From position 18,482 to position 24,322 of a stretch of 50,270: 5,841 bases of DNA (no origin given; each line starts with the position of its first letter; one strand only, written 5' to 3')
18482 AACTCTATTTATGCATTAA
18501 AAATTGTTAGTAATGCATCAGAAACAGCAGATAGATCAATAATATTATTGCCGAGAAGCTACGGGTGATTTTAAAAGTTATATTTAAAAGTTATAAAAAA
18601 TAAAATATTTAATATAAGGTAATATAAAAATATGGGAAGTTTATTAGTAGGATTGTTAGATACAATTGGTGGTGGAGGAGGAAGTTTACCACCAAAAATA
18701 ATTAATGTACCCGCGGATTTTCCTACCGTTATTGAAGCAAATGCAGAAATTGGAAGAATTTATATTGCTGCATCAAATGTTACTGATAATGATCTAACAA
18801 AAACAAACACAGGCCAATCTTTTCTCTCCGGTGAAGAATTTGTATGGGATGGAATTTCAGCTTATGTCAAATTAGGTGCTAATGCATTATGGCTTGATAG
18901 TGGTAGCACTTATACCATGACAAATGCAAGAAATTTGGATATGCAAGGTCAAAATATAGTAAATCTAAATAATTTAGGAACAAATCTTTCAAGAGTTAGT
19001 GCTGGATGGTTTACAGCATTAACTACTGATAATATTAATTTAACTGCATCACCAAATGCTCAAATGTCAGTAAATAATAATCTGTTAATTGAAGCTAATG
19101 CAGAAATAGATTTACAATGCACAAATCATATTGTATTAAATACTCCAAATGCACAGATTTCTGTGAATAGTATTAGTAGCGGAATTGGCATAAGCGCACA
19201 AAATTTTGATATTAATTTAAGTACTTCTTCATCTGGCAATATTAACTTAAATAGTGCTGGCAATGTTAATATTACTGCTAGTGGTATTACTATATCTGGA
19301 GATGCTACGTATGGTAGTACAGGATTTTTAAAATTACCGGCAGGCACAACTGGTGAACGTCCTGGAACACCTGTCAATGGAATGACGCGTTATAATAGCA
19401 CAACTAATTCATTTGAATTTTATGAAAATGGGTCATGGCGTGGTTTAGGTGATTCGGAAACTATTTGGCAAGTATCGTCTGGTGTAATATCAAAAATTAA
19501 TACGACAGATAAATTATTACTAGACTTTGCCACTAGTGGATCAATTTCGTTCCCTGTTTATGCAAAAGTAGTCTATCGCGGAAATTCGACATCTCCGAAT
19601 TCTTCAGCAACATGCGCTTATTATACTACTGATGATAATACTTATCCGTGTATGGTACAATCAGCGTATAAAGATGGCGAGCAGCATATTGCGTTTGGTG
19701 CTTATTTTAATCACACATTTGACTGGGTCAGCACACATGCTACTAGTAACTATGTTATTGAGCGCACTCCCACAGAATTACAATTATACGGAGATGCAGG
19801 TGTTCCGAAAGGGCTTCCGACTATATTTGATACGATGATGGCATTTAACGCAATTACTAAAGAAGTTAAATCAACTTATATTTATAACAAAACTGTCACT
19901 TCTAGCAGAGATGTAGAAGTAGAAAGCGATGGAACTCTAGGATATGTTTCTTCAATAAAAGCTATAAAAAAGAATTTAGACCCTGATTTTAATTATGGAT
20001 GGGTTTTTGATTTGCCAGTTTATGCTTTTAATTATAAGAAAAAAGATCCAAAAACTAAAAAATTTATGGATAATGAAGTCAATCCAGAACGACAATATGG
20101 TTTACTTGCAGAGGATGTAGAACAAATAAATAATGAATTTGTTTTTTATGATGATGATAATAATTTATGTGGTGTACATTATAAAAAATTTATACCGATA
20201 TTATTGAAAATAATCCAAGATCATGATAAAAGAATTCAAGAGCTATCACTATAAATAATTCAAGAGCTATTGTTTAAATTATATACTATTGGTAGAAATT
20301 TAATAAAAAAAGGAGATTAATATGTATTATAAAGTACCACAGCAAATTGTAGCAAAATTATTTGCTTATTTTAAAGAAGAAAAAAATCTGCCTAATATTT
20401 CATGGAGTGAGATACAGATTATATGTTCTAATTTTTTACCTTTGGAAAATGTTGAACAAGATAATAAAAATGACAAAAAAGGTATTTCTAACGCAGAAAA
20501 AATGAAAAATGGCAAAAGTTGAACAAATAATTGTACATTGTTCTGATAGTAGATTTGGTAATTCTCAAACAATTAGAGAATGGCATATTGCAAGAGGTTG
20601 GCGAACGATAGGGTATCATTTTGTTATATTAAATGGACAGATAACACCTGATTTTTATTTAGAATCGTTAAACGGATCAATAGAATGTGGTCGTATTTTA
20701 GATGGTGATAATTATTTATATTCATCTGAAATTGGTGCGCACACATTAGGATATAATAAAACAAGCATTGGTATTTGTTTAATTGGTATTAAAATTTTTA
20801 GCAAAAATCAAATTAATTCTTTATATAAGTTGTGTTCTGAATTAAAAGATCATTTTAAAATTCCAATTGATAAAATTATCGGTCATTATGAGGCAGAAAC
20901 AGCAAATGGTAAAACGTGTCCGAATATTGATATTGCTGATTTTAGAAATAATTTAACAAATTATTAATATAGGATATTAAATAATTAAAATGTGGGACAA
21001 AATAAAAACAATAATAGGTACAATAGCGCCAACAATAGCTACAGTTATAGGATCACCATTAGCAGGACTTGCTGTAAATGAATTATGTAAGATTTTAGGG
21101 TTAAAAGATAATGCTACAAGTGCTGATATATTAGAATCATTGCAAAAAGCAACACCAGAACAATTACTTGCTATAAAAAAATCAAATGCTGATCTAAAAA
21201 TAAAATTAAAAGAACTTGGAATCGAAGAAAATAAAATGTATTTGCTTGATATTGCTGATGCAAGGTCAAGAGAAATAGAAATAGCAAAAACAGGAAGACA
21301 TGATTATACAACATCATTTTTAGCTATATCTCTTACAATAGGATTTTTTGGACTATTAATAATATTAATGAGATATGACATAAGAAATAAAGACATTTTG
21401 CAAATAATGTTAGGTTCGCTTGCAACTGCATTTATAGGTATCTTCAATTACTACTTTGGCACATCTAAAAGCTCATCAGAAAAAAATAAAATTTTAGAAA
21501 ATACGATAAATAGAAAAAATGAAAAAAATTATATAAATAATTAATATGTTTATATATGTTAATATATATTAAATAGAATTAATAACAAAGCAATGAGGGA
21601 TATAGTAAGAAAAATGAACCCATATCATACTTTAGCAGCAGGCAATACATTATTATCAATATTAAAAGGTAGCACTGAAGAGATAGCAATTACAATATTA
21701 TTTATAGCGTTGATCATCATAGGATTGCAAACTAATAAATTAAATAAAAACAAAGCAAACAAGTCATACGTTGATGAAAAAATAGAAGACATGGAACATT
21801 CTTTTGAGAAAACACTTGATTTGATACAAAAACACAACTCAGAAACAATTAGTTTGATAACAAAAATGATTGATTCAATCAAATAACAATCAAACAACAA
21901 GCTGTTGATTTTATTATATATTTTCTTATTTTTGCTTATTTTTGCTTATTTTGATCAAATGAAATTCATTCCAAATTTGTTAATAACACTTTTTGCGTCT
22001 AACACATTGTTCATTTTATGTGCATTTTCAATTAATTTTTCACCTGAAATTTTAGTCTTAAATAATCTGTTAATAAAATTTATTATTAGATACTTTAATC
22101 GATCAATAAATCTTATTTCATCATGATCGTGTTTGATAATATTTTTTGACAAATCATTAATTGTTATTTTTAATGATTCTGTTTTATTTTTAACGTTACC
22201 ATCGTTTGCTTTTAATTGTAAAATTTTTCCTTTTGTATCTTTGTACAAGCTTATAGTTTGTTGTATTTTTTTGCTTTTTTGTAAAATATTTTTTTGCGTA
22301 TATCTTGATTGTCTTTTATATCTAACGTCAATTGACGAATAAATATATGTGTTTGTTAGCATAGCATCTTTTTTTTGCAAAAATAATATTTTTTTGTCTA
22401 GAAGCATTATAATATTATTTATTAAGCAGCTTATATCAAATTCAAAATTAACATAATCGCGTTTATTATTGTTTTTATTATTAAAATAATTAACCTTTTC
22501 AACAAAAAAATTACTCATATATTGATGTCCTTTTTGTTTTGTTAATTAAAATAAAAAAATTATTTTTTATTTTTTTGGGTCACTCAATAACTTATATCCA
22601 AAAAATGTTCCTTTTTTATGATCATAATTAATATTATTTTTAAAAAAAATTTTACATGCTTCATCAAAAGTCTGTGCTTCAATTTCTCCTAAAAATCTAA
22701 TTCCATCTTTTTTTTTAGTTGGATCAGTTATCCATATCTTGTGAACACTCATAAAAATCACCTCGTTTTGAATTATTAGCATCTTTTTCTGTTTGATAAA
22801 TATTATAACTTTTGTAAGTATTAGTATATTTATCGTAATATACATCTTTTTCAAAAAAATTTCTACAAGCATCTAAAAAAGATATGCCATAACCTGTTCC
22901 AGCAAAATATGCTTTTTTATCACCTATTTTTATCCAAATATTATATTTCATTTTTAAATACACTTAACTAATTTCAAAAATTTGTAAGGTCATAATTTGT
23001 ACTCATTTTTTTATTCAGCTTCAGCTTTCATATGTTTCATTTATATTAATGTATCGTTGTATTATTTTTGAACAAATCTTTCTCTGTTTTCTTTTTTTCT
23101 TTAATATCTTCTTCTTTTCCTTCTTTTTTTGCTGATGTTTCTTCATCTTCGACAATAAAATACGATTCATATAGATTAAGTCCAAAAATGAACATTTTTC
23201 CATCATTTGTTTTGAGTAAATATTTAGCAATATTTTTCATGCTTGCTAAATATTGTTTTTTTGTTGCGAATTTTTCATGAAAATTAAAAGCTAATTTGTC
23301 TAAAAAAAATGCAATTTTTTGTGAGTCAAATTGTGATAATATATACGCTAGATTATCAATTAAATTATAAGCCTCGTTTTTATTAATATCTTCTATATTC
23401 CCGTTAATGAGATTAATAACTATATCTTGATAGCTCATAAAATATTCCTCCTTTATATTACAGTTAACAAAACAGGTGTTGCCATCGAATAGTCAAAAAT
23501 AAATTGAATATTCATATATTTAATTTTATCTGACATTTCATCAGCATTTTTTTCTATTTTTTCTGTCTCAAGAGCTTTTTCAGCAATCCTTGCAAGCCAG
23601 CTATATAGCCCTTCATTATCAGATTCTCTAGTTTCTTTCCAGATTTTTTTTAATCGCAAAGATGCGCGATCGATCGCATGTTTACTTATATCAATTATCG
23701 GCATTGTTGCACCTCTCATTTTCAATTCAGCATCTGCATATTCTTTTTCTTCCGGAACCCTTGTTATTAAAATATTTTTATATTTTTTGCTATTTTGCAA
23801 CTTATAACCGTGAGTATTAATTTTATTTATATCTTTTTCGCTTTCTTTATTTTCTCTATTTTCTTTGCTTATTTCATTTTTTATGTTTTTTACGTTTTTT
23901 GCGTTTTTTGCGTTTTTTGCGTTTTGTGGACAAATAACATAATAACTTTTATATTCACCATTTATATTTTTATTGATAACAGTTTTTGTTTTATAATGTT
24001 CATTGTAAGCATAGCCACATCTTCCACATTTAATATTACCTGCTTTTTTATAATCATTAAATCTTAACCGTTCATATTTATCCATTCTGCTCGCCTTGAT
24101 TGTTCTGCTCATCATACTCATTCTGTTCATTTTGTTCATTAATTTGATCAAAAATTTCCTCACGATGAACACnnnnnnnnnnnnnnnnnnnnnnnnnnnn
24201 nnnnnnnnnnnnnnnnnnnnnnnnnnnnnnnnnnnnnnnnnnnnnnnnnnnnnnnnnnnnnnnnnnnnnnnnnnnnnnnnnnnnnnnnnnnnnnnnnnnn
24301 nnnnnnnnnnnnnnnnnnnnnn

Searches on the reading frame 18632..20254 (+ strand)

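Call 9: search_protein_families(library=phrogs, proteins=[window:18632-20254:+], max_evalue=0.001)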
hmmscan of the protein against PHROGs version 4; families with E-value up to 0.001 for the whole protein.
window:18632-20254:+ (540 aa): 11 families
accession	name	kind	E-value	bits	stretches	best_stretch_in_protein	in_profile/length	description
phrog_1786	-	head and packaging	6.3e-12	45.2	1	344-538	1052-1239/1246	minor head protein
phrog_24138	-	unknown function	2.7e-11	44.3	1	207-275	14-83/347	-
phrog_25721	-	unknown function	5.1e-10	39.9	1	210-290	15-96/340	-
phrog_1325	-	unknown function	1.4e-09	38.9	1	195-272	17-81/334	-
phrog_2803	-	unknown function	4.4e-07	30.4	1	200-272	14-82/311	-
phrog_5621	-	unknown function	9.1e-07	29.4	1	216-273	24-81/396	-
phrog_1417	-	unknown function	1.6e-06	28.6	1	176-274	4-106/464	-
phrog_29838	-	unknown function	6.8e-06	26.4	1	199-273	7-82/343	-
phrog_2295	-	unknown function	1.2e-05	25.1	1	112-291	420-575/1183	-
phrog_10792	-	unknown function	5.4e-05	24.4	1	174-267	19-114/124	-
phrog_19653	-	head and packaging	0.00025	21.5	1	412-538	269-411/418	minor head protein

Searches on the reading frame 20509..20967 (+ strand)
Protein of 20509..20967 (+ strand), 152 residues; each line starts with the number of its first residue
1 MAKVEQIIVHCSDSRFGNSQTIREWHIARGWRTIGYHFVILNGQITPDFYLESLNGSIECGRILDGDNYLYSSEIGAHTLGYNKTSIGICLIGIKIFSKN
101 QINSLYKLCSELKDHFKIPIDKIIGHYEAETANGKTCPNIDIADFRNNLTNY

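Call 79: search_protein_families(library=pfam, proteins=[window:20509-20967:+], max_evalue=0.01)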
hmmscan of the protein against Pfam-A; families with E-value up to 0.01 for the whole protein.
window:20509-20967:+ (152 aa): 1 family
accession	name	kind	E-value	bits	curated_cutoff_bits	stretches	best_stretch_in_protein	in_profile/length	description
PF01510.30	Amidase_2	-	1.4e-13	51.7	26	1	3-139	4-130/131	N-acetylmuramoyl-L-alanine amidase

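Call 94: search_dna_similar(query=window:20509-20967:+, collection=phages, mode=protein, max_rows=12, max_evalue=0.00001)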
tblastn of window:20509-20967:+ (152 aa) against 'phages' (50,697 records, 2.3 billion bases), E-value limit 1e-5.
Records with a match: 1623; places in all: 1626; records where one place covers at least 80% of the query: 1587.
Best place of each record, by identity: <60% 1623.
By first word of the organism name: Klebsiella 426; Escherichia 268; Vibrio 180; Pseudomonas 138; Salmonella 91; Yersinia 84; Bacteroides 59; Bacteriophage 28; Ralstonia 25; Enterobacter 25; and 54 more.
By host as written in the record: - 325; Klebsiella pneumoniae 220; Escherichia coli 92; Yersinia pestis 38; Klebsiella pneumoniae 135080 30; Salmonella enterica subsp. enterica serovar Typhi 30; Pseudomonas putida KT2440 and Paw85 25; Vibrio cholerae 22; and 393 more.
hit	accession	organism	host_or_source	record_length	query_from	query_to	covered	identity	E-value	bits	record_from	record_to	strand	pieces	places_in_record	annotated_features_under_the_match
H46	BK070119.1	Bacteriophage sp.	Helicobacter felis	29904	1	145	95%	37.5%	1e-17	84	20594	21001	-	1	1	n-acetylmuramoyl-l-alanine amidase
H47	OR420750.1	Roseobacter phage CRP-361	Paracoccaceae bacterium strain FZCC0042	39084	4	141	91%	38.8%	5e-13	71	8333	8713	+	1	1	lysozyme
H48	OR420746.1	Roseobacter phage CRP-227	Paracoccaceae bacterium strain FZCC0040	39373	4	141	91%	38.8%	5e-13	71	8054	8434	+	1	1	lysozyme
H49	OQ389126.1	Ralstonia phage BOESR1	Ralstonia pseudosolanacearum (NCPPB ...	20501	3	139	90%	38.3%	5e-17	82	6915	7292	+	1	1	amidase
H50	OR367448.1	Ralstonia phage BOESR1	Ralstonia pseudosolanacearum (NCPPB ...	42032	3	139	90%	38.3%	5e-17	82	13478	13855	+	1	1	amidase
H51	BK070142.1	Bacteriophage sp.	Helicobacter salomonis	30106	3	145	94%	36.4%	6e-16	79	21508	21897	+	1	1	N-acetylmuramoyl-L-alanine amidase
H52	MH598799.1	Pelagibacter phage HTVC025P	Candidatus Pelagibacter ubique HTCC1062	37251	1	145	95%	35.6%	2e-13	72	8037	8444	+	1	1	lysozyme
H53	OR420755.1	Roseobacter phage CRP-113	Paracoccaceae bacterium strain FZCC0023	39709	1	141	93%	36.6%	2e-14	75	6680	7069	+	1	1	lysozyme | endodeoxyribonuclease I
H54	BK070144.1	Bacteriophage sp.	Helicobacter salomonis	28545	3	145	94%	35.7%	1e-16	81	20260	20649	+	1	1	N-acetylmuramoyl-L-alanine amidase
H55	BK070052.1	Bacteriophage sp.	Helicobacter bizzozeronii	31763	1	142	93%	35.9%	8e-16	79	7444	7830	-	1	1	N-acetylmuramoyl-L-alanine amidase | hypothetical protein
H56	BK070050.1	Bacteriophage sp.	Helicobacter bizzozeronii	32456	1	142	93%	35.9%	8e-16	79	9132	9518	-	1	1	N-acetylmuramoyl-L-alanine amidase | hypothetical protein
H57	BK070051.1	Bacteriophage sp.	Helicobacter bizzozeronii CIII-1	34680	1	142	93%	35.9%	8e-16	79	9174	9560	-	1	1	N-acetylmuramoyl-L-alanine amidase | hypothetical protein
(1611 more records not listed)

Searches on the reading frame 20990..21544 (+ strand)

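Call 79: search_protein_families(library=pfam, proteins=[window:20990-21544:+], max_evalue=0.01)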
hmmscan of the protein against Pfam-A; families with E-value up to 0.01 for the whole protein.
window:20990-21544:+ (184 aa): 2 families
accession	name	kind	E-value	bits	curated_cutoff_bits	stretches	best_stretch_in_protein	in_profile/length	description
PF00892.27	EamA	-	0.0039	17.9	28.2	1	106-168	29-94/135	EamA-like transporter family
PF19503.4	DUF6037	-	0.008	16.6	28.8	0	29-89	79-146/200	Family of unknown function (DUF6037)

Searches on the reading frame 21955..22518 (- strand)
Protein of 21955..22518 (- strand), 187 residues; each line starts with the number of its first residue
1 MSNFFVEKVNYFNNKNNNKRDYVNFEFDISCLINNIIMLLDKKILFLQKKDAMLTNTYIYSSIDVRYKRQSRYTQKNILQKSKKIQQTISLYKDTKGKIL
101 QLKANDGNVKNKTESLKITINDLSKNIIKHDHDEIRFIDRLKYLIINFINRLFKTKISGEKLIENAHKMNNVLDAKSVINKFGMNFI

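Call 60: search_protein_families(library=pfam, proteins=[window:21955-22518:-], max_evalue=0.01)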
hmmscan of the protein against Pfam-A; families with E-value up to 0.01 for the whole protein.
window:21955-22518:- (187 aa): 1 family
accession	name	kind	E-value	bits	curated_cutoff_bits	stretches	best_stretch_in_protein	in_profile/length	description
PF16576.10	HlyD_D23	-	0.0072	16.1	30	0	78-125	98-144/214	Barrel-sandwich domain of CusB or HlyD membrane-fusion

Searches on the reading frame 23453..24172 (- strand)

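Call 60: search_protein_families(library=pfam, proteins=[window:23453-24172:-], max_evalue=0.01)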
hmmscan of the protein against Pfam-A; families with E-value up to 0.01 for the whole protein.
window:23453-24172:- (239 aa): 1 family
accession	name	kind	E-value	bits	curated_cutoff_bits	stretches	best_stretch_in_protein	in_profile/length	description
PF16222.10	DUF4881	-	0.0036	17.7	27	1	45-180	3-130/174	Domain of unknown function (DUF4881)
